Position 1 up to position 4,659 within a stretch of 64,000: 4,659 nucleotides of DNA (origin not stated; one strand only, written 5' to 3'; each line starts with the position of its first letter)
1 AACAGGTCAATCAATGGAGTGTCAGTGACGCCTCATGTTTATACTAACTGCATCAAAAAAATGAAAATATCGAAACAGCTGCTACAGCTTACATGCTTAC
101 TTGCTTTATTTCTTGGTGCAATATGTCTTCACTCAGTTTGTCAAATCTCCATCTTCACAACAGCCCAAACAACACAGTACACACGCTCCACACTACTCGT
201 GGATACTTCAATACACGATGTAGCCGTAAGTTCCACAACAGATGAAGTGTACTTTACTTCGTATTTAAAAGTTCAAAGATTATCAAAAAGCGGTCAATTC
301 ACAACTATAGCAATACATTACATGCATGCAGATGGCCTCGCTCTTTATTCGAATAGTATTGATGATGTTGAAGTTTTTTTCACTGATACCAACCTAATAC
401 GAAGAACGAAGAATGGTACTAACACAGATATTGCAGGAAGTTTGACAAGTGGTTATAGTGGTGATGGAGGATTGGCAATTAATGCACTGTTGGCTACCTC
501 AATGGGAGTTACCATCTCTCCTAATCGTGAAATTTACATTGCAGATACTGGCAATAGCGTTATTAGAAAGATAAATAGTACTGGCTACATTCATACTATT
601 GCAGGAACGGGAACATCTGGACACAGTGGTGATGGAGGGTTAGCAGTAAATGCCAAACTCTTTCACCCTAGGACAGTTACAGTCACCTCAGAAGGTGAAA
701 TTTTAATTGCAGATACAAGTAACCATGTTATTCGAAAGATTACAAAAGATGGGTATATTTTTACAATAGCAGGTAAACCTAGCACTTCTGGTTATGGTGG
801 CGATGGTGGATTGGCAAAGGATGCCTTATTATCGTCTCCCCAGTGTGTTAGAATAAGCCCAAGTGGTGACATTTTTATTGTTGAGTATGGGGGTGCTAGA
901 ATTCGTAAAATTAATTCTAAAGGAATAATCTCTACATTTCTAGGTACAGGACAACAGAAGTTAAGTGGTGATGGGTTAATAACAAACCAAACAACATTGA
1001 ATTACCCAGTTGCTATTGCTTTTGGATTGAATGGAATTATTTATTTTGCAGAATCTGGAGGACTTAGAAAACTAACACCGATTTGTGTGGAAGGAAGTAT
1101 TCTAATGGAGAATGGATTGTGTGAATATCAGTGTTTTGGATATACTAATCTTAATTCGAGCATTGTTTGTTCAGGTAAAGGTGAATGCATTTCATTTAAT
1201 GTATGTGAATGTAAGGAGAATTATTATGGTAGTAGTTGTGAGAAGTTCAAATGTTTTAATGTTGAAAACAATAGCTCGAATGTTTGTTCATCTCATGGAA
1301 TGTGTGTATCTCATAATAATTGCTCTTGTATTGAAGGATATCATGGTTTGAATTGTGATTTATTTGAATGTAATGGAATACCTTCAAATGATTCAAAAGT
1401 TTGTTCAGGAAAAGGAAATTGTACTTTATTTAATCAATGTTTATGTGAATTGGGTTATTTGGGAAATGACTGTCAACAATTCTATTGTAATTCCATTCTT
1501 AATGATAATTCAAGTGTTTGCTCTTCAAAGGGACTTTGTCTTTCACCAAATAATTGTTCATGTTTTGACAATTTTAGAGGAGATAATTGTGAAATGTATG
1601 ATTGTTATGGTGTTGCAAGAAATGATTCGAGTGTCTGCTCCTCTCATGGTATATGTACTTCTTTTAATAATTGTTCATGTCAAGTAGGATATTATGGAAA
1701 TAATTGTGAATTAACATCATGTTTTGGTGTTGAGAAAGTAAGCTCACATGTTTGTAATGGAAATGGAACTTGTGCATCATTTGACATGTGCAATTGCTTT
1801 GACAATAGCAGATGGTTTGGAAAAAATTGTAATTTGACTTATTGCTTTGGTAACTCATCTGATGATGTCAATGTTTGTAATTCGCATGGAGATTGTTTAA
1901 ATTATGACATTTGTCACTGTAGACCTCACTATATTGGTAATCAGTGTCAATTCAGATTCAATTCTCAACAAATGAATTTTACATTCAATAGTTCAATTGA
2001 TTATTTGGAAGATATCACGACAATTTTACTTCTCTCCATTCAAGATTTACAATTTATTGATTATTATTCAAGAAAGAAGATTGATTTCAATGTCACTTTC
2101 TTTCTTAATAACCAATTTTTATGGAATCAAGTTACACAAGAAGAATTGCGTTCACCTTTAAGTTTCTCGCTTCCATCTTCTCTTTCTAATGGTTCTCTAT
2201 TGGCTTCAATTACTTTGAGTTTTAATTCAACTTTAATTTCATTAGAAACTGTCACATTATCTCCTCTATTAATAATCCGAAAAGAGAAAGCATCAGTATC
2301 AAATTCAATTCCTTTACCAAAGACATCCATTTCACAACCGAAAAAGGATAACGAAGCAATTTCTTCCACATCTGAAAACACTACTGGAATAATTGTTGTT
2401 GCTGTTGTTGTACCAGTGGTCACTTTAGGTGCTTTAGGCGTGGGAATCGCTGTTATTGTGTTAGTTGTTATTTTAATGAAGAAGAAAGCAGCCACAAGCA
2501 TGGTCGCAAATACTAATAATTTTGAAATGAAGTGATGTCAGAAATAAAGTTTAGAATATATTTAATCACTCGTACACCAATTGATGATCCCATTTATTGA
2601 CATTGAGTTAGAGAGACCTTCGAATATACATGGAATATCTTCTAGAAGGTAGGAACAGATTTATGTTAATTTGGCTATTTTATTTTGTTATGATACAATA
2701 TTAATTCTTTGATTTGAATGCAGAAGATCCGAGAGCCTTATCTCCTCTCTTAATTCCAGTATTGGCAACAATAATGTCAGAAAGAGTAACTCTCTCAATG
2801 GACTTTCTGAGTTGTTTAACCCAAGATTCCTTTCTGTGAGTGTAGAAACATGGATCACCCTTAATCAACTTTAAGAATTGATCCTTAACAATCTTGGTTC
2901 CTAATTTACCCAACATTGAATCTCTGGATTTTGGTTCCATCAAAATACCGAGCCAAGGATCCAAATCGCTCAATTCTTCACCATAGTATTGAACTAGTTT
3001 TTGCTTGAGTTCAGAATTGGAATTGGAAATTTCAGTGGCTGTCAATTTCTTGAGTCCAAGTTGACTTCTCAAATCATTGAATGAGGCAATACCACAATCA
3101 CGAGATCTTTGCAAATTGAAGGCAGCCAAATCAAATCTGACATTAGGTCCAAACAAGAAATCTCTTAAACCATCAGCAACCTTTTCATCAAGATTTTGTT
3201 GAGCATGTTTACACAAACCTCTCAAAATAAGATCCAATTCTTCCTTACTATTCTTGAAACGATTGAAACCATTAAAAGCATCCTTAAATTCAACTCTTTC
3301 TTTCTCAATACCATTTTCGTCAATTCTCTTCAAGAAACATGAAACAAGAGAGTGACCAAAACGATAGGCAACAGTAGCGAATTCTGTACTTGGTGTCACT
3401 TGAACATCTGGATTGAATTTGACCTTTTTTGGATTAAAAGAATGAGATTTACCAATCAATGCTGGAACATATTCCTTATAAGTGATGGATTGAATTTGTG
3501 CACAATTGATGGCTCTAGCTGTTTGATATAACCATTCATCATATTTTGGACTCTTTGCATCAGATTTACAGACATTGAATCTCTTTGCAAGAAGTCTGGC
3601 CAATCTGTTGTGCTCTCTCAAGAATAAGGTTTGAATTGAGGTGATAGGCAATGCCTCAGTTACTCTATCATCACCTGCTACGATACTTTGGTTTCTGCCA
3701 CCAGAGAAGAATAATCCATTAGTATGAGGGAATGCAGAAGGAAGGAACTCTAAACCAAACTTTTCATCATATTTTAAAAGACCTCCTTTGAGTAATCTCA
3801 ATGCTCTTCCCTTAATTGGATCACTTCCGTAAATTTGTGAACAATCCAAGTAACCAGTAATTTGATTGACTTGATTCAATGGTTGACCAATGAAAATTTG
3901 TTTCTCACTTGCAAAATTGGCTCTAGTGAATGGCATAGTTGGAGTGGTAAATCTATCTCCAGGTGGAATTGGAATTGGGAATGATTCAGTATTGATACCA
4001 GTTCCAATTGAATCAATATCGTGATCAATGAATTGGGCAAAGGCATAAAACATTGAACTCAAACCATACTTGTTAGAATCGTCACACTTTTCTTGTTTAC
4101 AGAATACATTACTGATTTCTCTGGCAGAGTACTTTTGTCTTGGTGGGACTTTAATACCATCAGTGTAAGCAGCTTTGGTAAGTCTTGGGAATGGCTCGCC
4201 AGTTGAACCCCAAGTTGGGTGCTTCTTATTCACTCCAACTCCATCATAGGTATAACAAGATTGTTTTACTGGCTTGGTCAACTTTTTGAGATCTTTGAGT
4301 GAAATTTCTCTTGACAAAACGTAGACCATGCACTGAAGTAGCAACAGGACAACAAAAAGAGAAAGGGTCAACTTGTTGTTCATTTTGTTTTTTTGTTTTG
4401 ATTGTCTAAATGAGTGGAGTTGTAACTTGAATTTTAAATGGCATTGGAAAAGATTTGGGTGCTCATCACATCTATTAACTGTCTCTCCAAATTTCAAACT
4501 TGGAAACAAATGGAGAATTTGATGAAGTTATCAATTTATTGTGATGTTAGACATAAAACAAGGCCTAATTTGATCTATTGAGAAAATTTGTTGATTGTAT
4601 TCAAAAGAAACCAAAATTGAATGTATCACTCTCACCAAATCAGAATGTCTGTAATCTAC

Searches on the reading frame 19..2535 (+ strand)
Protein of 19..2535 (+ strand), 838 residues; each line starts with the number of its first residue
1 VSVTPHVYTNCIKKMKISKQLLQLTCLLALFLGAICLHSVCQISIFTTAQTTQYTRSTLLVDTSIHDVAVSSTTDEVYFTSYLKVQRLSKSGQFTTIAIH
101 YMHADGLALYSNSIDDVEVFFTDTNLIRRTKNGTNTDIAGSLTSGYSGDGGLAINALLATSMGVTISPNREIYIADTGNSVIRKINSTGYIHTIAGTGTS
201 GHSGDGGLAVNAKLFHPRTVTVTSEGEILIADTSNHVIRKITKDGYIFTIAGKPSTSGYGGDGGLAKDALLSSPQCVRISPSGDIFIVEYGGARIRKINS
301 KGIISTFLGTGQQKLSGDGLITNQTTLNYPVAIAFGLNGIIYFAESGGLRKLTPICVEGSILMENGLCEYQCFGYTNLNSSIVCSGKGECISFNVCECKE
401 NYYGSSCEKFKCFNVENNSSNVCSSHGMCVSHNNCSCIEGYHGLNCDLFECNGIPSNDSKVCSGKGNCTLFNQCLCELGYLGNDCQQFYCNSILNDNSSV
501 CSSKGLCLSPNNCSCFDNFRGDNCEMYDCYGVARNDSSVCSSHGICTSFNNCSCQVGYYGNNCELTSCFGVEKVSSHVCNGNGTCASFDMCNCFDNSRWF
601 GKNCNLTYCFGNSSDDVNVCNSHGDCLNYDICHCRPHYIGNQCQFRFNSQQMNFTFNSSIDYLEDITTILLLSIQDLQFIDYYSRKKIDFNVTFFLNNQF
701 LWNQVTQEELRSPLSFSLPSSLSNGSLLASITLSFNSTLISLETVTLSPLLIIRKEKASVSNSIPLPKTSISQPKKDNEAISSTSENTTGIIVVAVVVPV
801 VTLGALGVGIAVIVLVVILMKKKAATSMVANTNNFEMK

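Call 42: search_protein_families(library=pfam, proteins=[window:19-2535:+], max_evalue=0.00001)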
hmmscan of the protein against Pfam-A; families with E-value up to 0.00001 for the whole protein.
window:19-2535:+ (838 aa): 5 families
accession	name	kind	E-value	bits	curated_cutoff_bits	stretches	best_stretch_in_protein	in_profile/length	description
PF07974.19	EGF_2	-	2e-25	89.2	22.1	0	381-407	5-32/32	EGF-like domain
PF23106.1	EGF_Teneurin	-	9.4e-23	80.4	24.3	0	540-564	5-28/30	Teneurin-like EGF domain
PF25024.1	EGF_TEN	-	1.1e-21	78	65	1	384-645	3-221/234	Teneurin EGF domain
PF25021.1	TEN_NHL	-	8.9e-20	71.4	27.1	2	254-312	124-180/357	Teneurin NHL domain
PF01436.27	NHL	-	2.2e-12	46.8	20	0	216-239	3-26/28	NHL repeat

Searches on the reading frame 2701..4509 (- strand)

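Call 42: search_protein_families(library=pfam, proteins=[window:2701-4509:-], max_evalue=0.00001)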
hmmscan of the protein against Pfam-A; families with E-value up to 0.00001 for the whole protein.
window:2701-4509:- (602 aa): 1 family
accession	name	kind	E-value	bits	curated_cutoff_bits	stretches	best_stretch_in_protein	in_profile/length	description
PF03098.20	An_peroxidase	-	1.4e-123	413.7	25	1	87-587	3-522/530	Animal haem peroxidase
